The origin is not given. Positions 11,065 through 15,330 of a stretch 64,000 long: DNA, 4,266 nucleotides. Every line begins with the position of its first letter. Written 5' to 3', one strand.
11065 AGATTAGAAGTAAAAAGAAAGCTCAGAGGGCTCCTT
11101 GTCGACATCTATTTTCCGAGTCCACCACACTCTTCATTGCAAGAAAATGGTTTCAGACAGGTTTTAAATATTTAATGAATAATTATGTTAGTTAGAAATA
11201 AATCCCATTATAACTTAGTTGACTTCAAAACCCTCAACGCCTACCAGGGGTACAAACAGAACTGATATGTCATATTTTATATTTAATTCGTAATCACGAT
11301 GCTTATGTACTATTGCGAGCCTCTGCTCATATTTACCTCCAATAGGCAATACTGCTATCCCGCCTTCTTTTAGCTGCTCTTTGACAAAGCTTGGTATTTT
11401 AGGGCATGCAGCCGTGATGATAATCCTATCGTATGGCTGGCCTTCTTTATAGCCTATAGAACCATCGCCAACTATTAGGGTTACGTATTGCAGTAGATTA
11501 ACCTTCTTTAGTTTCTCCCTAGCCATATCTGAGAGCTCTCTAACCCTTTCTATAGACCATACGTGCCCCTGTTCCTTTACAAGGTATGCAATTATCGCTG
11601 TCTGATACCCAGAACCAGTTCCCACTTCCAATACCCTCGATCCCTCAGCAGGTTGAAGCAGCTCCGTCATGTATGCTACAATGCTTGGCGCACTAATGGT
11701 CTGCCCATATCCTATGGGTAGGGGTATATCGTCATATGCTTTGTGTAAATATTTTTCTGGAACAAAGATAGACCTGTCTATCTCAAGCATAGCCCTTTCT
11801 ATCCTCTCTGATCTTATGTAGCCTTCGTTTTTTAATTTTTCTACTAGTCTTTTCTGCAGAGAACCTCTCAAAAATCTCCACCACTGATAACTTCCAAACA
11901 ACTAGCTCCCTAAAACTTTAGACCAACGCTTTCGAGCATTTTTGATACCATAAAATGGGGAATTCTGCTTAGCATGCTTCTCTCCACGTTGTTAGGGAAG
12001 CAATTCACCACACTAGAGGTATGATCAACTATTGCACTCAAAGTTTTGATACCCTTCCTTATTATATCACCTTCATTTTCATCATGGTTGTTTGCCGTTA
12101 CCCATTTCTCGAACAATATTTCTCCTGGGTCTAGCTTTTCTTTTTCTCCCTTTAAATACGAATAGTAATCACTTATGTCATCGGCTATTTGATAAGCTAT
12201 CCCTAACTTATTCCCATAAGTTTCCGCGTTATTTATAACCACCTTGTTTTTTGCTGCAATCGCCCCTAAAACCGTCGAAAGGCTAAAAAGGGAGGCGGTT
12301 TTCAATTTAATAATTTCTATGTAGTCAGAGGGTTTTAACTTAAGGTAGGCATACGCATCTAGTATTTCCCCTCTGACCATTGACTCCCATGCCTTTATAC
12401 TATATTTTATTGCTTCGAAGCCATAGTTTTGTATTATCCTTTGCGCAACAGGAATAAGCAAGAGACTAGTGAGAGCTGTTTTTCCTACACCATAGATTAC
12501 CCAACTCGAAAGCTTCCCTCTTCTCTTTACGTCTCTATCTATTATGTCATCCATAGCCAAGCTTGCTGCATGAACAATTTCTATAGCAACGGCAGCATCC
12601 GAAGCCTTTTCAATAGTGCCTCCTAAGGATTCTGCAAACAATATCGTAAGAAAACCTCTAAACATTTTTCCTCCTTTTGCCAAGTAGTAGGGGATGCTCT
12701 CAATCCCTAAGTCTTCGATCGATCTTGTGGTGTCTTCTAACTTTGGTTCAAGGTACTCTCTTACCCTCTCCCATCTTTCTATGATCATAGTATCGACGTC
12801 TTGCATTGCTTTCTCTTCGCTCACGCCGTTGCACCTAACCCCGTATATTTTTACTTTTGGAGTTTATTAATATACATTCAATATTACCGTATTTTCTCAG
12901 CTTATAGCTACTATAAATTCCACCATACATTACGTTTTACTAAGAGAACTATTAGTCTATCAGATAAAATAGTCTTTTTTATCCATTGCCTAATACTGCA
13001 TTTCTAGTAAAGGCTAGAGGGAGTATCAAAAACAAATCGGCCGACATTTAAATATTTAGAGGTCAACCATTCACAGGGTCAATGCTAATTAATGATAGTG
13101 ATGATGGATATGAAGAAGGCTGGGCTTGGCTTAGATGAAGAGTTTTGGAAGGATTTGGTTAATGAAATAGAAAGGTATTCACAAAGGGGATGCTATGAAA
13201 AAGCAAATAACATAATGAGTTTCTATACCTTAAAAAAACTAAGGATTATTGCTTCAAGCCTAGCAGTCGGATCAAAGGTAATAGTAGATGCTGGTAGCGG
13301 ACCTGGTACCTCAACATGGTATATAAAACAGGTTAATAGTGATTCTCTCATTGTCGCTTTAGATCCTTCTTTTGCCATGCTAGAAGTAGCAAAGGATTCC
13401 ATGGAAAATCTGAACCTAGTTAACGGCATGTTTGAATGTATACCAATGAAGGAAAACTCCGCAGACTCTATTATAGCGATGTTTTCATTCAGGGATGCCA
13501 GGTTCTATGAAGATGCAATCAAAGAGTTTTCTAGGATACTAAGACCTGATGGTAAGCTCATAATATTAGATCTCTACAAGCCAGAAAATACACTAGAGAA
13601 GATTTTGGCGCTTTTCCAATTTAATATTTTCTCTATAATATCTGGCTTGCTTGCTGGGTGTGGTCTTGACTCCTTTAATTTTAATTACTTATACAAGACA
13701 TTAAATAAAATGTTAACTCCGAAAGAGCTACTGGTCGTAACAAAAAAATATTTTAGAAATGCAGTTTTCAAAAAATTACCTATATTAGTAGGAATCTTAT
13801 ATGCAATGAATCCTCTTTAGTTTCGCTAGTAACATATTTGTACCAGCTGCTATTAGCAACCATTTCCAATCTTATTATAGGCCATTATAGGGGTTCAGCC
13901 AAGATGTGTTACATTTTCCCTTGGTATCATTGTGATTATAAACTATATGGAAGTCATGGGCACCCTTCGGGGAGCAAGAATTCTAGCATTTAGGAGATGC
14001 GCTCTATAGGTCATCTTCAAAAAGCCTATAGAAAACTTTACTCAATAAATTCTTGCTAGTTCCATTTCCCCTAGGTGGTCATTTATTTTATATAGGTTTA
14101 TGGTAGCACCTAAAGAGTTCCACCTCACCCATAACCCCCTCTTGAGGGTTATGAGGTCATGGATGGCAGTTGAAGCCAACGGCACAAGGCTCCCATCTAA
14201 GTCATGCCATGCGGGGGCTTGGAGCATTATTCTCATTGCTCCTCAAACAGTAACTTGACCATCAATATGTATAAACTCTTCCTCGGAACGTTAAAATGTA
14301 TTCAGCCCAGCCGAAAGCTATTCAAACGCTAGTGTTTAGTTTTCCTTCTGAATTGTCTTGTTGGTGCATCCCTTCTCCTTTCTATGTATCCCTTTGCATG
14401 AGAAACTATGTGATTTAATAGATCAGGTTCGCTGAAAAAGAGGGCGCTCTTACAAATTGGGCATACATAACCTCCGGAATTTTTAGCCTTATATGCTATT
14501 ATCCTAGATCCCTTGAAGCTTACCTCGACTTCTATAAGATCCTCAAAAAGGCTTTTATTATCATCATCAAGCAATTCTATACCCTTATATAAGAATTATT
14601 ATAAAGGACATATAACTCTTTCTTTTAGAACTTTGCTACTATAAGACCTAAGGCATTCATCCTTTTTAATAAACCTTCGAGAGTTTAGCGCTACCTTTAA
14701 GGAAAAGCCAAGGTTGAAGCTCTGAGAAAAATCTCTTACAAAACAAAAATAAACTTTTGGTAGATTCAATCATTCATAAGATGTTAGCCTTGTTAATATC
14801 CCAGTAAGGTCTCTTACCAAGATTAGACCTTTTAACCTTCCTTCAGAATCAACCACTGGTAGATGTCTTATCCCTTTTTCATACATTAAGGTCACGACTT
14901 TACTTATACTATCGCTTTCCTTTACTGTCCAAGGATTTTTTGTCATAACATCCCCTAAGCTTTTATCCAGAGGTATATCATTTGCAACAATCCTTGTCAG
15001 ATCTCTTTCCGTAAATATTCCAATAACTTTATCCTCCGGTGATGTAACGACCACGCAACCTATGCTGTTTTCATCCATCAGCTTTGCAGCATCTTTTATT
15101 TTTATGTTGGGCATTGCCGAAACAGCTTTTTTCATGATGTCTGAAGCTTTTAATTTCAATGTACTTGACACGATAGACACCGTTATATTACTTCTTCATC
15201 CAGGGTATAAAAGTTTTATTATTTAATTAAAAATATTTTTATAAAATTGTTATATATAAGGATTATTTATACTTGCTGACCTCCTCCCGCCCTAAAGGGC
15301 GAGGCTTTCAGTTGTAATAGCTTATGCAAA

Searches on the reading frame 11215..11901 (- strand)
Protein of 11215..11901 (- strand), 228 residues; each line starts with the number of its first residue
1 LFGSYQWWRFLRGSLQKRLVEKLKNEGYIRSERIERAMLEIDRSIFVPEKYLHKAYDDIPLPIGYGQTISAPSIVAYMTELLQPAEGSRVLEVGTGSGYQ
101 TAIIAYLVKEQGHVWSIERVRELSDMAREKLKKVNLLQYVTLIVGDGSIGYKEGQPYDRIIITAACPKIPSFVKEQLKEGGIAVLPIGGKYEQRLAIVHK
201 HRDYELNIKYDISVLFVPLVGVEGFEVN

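Call 48: search_protein_families(library=pfam, proteins=[window:11215-11901:-], max_evalue=0.001)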
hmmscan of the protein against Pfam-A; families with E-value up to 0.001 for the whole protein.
window:11215-11901:- (228 aa): 7 families
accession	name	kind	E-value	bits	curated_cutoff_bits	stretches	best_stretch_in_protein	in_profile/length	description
PF01135.25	PCMT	-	8e-71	238.6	20.3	1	16-222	3-208/210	Protein-L-isoaspartate(D-aspartate) O-methyltransferase (PCMT)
PF08704.16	GCD14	-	2.6e-08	34.3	26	1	76-146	30-100/247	tRNA methyltransferase complex GCD14 subunit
PF13847.12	Methyltransf_31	-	1.4e-05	25.3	27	1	86-174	3-98/145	Methyltransferase domain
PF01189.24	Methyltr_RsmB-F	-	3.5e-05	24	27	1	81-167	3-90/199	16S rRNA methyltransferase RsmB/F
PF01596.23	Methyltransf_3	-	4.3e-05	23.3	22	1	80-148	38-106/204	O-methyltransferase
PF13649.12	Methyltransf_25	-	5.8e-05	24.1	27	1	90-164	1-72/97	Methyltransferase domain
PF00398.26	RrnaAD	-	0.0004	20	24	1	79-136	23-77/263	Ribosomal RNA adenine dimethylase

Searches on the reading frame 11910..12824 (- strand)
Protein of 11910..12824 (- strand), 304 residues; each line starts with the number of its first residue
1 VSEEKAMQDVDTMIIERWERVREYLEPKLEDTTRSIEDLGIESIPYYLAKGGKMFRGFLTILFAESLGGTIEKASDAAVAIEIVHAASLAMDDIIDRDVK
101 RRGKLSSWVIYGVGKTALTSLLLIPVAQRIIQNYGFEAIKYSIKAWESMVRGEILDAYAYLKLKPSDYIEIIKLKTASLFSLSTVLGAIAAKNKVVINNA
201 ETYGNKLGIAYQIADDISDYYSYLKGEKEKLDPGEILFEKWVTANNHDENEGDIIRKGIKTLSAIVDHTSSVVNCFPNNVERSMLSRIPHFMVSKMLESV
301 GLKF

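Call 48: search_protein_families(library=pfam, proteins=[window:11910-12824:-], max_evalue=0.001)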
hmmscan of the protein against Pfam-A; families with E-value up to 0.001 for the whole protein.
window:11910-12824:- (304 aa): 1 family
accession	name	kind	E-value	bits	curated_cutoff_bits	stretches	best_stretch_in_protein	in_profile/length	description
PF00348.22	polyprenyl_synt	-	2.1e-42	145.5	27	1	43-222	7-193/251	Polyprenyl synthetase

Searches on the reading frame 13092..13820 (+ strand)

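Call 48: search_protein_families(library=pfam, proteins=[window:13092-13820:+], max_evalue=0.001)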
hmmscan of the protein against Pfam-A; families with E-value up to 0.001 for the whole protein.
window:13092-13820:+ (242 aa): 6 families
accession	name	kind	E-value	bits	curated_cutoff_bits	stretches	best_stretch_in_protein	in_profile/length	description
PF08241.18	Methyltransf_11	-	1.1e-13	52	21.2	1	65-158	1-95/95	Methyltransferase domain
PF01209.24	Ubie_methyltran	-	1.3e-12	48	20.1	1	34-213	19-204/233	ubiE/COQ5 methyltransferase family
PF13649.12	Methyltransf_25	-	5.1e-12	46.8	27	1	64-154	1-97/97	Methyltransferase domain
PF13847.12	Methyltransf_31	-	9.4e-09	35.5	27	1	62-175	5-126/145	Methyltransferase domain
PF08242.18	Methyltransf_12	-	2.7e-06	28.4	30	1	65-156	1-98/98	Methyltransferase domain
PF13489.12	Methyltransf_23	-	0.00021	21.5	27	1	61-161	23-119/164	Methyltransferase domain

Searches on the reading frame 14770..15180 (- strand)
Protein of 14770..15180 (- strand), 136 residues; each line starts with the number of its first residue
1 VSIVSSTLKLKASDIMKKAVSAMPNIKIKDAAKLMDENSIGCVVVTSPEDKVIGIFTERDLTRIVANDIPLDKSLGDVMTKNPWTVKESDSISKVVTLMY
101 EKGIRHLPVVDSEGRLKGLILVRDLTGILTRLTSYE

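Call 38: find_homologous_proteins(query=window:14770-15180:-, max_evalue=1e-10)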
Query window:14770-15180:- (136 aa): 1613 proteins with E <= 1e-10 among 3545 candidates; the best 120 are listed.
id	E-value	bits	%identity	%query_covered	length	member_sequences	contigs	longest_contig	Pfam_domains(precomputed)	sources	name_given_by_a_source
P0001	2.6e-74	265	97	96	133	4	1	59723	PF00571.34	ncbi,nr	ncbi:MAG: CBS domain-containing protein [Caldisphaeraceae archaeon]|nr:CBS domain-containing protein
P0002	1.3e-69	250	98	89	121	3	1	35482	PF00571.34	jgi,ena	-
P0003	2.7e-48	181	62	98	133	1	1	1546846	PF00571.34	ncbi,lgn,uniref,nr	ncbi:putative signal-transduction protein containing cAMP-binding and CBS domains [Caldisphaera lagu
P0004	9.9e-48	179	65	100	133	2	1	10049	PF00571.34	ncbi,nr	ncbi:MAG: signal transduction protein [Caldisphaera sp.]|nr:MAG: signal transduction protein [Caldis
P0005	5.8e-45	170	61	97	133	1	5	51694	PF00571.34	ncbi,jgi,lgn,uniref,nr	ncbi:MAG: CBS domain-containing protein [Caldisphaera sp.]|jgi:CBS domain-containing protein|uniref:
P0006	1.3e-44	169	61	97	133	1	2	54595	PF00571.34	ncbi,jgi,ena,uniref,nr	ncbi:CBS domain-containing protein [Caldisphaera sp.]|uniref:CBS domain-containing protein n=1 Tax=C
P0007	1.3e-44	169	62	97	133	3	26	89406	PF00571.34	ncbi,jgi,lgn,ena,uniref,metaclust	ncbi:MAG: CBS domain-containing protein [Caldisphaera sp.]|jgi:CBS domain-containing protein|uniref:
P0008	1.3e-31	127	51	90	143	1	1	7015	PF00571.34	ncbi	-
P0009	3.2e-31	126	49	88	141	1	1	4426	PF00571.34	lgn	-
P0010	3.3e-31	126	49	88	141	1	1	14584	PF00571.34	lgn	-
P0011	3.3e-31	126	49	88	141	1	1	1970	PF00571.34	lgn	-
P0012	3.6e-31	126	50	90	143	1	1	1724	PF00571.34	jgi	-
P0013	3.9e-31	126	51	89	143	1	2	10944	PF00571.34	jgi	jgi:CBS domain-containing protein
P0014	3.9e-31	126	51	90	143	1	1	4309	PF00571.34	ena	-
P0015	4.1e-31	126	49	88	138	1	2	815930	PF00571.34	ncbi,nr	ncbi:MAG: CBS domain-containing protein [Sulfolobales archaeon]|nr:CBS domain-containing protein [Su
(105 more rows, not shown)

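Call 39: find_encoding_contigs(protein=P0003, flank=10000, max_places=2)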
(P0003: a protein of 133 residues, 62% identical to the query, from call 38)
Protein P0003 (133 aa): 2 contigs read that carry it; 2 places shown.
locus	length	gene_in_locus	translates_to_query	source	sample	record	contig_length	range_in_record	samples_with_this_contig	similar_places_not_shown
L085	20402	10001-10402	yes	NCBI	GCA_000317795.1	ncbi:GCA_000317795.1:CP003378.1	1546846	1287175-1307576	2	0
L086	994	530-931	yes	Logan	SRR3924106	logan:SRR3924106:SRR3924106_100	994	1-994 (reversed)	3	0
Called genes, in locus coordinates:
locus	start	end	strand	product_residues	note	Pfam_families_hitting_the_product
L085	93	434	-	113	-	-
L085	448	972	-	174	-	PF00011:HSP20, PF17886:ArsA_HSP20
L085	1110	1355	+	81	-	-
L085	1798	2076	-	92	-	-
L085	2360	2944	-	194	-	-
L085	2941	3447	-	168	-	PF03946:Ribosomal_L11_N, PF00298:Ribosomal_L11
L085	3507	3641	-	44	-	-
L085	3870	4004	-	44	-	-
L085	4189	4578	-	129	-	PF00571:CBS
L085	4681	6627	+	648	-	PF02730:AFOR_N, PF01314:AFOR_C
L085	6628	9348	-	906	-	PF01411:tRNA-synt_2c, PF07973:tRNA_SAD, PF02272:DHHA1 (weak)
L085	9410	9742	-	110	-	-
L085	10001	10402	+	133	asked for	PF00571:CBS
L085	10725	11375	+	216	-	PF00687:Ribosomal_L1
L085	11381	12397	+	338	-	-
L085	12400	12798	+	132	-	-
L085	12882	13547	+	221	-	PF00392:GntR, PF07729:FCD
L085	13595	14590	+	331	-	PF01494:FAD_binding_3 (faint), PF03486:HI0933_like (faint), PF07992:Pyr_redox_2, PF00890:FAD_binding_2 (faint), PF01134:GIDA (faint), PF12831:FAD_oxidored (faint), PF13738:Pyr_redox_3, PF00070:Pyr_redox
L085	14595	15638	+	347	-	PF04055:Radical_SAM, PF08608:Wyosine_form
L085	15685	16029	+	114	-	-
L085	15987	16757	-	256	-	-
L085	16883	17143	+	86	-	PF26408:DUF8106 (faint)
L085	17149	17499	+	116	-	-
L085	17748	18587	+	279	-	PF01048:PNP_UDP_1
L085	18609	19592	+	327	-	-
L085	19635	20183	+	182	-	-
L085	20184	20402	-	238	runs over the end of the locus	PF08271:Zn_Ribbon_TF (faint), PF14354:Lar_restr_allev (faint)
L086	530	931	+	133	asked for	PF00571:CBS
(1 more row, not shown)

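Call 40: find_encoding_contigs(protein=P0015, flank=10000, max_places=2)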
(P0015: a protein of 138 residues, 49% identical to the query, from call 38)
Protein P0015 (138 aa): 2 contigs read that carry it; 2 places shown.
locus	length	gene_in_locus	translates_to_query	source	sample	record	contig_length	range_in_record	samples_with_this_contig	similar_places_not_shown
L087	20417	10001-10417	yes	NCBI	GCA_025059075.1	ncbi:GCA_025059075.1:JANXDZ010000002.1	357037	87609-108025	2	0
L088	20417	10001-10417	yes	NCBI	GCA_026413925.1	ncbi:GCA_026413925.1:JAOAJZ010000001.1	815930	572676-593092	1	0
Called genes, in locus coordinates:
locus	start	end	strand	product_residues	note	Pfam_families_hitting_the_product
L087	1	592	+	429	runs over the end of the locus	PF01208:URO-D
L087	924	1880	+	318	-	PF01261:AP_endonuc_2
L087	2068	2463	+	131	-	PF19609:DUF6114 (faint)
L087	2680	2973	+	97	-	PF13239:2TM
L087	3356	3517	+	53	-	PF00301:Rubredoxin, PF21349:RUBY_RBDX (faint)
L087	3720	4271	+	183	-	-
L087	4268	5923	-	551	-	PF03483:B3_4, PF03484:B5, PF17759:tRNA_synthFbeta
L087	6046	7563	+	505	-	PF00534:Glycos_transf_1 (weak), PF00343:Phosphorylase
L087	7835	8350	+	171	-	PF01592:NifU_N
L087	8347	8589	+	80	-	-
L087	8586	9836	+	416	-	PF00266:Aminotran_5, PF01212:Beta_elim_lyase (faint)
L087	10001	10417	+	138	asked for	PF00571:CBS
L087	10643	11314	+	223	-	PF00215:OMPdecase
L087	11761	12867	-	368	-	PF00579:tRNA-synt_1b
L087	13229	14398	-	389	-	PF01979:Amidohydro_1 (weak)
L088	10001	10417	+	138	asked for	PF00571:CBS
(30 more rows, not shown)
